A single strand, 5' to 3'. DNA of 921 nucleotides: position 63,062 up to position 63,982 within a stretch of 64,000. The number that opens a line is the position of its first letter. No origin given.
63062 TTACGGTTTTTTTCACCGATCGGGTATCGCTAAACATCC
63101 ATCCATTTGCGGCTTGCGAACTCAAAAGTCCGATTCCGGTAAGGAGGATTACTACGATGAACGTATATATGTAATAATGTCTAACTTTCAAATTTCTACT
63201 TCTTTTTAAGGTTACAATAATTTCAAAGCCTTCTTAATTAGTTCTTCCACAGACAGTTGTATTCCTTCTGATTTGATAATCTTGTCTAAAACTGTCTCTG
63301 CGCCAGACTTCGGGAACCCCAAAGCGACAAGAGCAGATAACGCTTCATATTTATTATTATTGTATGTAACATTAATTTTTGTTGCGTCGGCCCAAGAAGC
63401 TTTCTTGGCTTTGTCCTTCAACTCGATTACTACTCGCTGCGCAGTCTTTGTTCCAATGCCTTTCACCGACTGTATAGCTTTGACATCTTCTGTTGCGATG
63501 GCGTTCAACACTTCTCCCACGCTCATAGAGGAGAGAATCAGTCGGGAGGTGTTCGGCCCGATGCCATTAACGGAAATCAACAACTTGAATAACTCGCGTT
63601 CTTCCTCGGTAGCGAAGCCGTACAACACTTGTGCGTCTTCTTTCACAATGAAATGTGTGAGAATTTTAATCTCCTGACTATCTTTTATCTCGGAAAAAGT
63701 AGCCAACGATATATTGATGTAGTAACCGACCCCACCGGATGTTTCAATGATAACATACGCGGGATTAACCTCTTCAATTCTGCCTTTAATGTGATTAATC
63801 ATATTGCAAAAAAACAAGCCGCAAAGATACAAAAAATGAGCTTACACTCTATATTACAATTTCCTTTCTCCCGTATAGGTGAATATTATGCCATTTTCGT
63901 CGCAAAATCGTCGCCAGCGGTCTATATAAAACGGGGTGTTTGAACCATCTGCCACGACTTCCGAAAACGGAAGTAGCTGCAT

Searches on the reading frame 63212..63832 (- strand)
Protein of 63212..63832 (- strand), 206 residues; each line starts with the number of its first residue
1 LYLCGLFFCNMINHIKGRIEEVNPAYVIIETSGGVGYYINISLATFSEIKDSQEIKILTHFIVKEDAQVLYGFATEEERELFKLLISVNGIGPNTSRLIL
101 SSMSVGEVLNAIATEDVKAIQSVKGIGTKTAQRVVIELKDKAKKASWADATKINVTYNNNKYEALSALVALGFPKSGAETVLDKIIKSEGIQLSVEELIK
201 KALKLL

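Call 10: search_protein_families(library=pfam, proteins=[window:63212-63832:-], max_evalue=0.01)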
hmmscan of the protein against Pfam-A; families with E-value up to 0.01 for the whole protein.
window:63212-63832:- (206 aa): 7 families
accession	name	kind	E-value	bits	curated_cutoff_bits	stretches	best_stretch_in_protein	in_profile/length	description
PF01330.27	RuvA_N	-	7.2e-21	74.5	23.6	1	11-72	1-61/61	RuvA N terminal domain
PF14520.12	HHH_5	-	2e-15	57.4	27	1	82-140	1-57/57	Helix-hairpin-helix domain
PF07499.19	RuvA_C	-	2.4e-11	44.3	24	1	163-206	5-46/47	RuvA, C-terminal domain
PF00633.29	HHH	-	2.6e-06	27.4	24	1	110-134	3-27/30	Helix-hairpin-helix motif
PF12826.13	HHH_2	-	0.0022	18.5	27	0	109-141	26-58/64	Helix-hairpin-helix motif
PF00416.27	Ribosomal_S13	-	0.006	17.4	31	0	118-144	15-42/128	Ribosomal protein S13/S18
PF02371.22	Transposase_20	-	0.0062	17.3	21.3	0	118-141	2-25/87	Transposase IS116/IS110/IS902 family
